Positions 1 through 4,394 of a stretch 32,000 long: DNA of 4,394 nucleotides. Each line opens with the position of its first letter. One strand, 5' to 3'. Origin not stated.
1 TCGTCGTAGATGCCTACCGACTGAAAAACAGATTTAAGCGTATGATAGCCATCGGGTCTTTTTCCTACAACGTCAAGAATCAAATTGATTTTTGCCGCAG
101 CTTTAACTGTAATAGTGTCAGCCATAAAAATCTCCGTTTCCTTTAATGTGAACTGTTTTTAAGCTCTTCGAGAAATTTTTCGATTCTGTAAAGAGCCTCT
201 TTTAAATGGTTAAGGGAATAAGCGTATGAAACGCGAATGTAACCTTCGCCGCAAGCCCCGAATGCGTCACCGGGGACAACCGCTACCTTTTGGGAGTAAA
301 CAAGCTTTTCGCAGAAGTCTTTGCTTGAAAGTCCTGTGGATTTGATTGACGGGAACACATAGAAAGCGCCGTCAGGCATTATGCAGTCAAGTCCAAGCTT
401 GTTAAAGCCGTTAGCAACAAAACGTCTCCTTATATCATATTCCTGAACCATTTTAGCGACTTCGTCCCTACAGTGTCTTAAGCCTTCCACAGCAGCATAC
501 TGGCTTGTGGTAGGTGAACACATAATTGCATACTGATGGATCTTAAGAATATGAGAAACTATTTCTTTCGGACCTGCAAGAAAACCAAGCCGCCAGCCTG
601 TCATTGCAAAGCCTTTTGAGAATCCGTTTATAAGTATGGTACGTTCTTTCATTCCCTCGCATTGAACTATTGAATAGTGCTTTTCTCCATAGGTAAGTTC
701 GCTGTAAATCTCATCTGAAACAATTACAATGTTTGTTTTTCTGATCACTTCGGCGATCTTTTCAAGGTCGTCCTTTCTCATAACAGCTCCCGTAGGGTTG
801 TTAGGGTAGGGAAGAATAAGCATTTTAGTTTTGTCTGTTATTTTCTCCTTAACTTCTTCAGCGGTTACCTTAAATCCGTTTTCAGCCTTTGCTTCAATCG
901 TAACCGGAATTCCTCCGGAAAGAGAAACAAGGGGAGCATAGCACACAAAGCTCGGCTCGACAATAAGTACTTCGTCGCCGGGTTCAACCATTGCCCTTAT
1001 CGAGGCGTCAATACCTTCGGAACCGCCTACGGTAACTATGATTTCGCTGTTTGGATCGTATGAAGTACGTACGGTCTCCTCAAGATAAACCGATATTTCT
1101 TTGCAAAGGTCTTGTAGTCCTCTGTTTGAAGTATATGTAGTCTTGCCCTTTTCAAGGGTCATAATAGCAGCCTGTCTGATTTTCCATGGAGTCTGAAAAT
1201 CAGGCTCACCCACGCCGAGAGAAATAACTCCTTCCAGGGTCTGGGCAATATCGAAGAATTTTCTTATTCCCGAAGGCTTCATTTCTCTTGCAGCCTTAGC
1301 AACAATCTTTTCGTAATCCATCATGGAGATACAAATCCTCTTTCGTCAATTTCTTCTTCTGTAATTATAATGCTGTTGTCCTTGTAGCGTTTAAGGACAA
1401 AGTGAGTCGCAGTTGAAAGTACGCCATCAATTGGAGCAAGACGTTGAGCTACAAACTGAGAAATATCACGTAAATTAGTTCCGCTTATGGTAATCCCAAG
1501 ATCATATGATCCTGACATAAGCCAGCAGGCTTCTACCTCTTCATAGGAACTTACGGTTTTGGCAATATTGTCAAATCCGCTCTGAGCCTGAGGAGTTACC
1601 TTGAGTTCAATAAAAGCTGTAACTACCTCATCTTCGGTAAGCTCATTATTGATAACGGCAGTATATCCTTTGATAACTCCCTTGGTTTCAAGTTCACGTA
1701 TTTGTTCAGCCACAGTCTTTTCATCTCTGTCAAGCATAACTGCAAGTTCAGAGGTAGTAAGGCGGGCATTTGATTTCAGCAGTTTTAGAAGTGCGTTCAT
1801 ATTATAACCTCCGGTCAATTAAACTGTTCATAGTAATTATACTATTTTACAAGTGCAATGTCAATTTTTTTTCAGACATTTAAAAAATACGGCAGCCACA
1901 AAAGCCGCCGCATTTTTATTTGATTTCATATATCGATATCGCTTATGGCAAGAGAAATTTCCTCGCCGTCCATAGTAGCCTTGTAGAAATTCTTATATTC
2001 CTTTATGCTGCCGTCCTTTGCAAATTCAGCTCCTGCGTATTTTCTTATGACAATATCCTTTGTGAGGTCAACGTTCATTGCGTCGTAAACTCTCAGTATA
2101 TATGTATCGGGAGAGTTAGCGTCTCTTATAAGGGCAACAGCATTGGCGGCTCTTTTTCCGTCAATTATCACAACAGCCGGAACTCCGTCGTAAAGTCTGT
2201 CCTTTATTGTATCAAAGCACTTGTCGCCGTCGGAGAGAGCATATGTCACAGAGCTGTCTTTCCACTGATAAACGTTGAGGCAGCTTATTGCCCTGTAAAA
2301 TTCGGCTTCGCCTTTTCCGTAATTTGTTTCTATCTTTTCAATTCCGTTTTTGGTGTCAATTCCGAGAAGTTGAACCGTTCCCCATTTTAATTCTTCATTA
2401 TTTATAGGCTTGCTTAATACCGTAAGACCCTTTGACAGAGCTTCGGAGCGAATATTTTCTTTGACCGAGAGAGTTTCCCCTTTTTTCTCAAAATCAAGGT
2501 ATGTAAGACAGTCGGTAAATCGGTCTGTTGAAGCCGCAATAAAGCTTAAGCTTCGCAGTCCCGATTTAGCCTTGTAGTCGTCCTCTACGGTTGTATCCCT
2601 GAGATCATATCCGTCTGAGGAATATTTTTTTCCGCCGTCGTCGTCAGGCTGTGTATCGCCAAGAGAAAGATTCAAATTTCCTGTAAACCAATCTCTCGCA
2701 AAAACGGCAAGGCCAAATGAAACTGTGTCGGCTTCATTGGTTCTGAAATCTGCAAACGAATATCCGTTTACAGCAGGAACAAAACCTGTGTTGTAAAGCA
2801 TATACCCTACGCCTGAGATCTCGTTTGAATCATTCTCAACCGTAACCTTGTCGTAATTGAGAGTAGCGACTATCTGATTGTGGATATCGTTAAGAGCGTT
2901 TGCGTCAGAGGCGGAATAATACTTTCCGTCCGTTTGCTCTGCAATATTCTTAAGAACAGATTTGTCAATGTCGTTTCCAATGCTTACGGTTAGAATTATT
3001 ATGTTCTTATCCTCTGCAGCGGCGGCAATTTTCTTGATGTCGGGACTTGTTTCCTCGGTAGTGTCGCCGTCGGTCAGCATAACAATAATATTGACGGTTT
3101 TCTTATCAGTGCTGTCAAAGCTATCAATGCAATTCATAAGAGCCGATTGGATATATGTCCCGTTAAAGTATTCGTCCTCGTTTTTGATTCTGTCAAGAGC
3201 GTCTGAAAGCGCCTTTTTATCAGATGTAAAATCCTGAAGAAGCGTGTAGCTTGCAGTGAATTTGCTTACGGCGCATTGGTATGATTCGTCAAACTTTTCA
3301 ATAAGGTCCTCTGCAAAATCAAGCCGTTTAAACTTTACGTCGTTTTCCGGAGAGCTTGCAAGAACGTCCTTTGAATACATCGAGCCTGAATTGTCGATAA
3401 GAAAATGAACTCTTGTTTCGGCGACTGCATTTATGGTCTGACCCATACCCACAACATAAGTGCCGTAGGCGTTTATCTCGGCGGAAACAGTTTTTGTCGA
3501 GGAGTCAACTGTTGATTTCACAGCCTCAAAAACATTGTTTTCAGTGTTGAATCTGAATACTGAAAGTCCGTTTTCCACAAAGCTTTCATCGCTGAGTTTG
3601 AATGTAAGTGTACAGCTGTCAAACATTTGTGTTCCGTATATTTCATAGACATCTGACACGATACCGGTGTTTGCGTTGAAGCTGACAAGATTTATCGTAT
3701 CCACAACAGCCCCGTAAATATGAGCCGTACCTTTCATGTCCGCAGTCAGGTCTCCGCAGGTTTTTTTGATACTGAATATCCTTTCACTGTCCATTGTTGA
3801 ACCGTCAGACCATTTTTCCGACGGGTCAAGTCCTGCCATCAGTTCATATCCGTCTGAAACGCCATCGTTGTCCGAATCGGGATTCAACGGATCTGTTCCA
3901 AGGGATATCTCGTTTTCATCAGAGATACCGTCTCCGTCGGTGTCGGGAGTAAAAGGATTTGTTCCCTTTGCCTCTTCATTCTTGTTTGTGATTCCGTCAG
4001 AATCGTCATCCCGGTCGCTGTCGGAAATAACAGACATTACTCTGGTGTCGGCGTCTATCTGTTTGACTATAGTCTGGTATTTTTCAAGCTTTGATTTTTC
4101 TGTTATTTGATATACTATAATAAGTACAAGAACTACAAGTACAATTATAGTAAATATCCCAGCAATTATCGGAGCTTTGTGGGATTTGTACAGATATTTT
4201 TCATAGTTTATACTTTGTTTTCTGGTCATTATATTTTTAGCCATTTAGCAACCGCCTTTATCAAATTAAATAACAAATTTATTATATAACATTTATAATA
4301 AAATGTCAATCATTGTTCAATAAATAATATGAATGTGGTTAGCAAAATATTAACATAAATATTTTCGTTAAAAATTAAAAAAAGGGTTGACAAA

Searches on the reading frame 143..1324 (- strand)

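Call 78: search_protein_families(library=pfam, proteins=[window:143-1324:-], max_evalue=0.0001)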
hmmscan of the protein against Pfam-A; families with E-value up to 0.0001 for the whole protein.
window:143-1324:- (393 aa): 4 families
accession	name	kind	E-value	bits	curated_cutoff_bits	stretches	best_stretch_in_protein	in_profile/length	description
PF00155.27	Aminotran_1_2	-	1.2e-72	245.5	19.7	1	32-381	2-361/361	Aminotransferase class I and II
PF00266.25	Aminotran_5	-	4.4e-08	32.9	21.5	1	83-204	50-175/371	Aminotransferase class-V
PF01041.23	DegT_DnrJ_EryC1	-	6.4e-08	32.6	19.8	1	92-204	39-145/360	DegT/DnrJ/EryC1/StrS aminotransferase family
PF01053.26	Cys_Met_Meta_PP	-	9.9e-07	28.1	27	1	94-206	69-175/381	Cys/Met metabolism PLP-dependent enzyme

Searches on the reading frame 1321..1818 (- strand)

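Call 78: search_protein_families(library=pfam, proteins=[window:1321-1818:-], max_evalue=0.0001)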
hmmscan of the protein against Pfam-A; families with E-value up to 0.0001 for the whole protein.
window:1321-1818:- (165 aa): 3 families
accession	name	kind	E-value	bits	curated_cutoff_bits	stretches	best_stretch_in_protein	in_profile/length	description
PF01037.27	AsnC_trans_reg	-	1.2e-14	54.4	25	1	71-144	2-73/73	Lrp/AsnC ligand binding domain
PF13412.12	HTH_24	-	2.3e-08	33.9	21.9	1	10-50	8-48/48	Winged helix-turn-helix DNA-binding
PF25212.1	HVO_A0114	-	7.4e-06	26.1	27.6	1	9-50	26-67/84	HVO_A0114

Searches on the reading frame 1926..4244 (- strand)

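Call 78: search_protein_families(library=pfam, proteins=[window:1926-4244:-], max_evalue=0.0001)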
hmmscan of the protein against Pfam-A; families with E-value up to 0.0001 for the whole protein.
window:1926-4244:- (772 aa): 4 families
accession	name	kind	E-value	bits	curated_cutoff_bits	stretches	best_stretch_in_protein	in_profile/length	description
PF00092.34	VWA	-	5.1e-21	76.1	23.8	1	279-457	2-174/174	von Willebrand factor type A domain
PF13519.12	VWA_2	-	1.4e-12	48.6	27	1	281-393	3-106/107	von Willebrand factor type A domain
PF18884.5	TSP3_bac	-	4.4e-11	42.8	25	1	101-122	1-22/22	Bacterial TSP3 repeat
PF13768.12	VWA_3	-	1.7e-05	25.4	27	1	346-443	61-154/155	von Willebrand factor type A domain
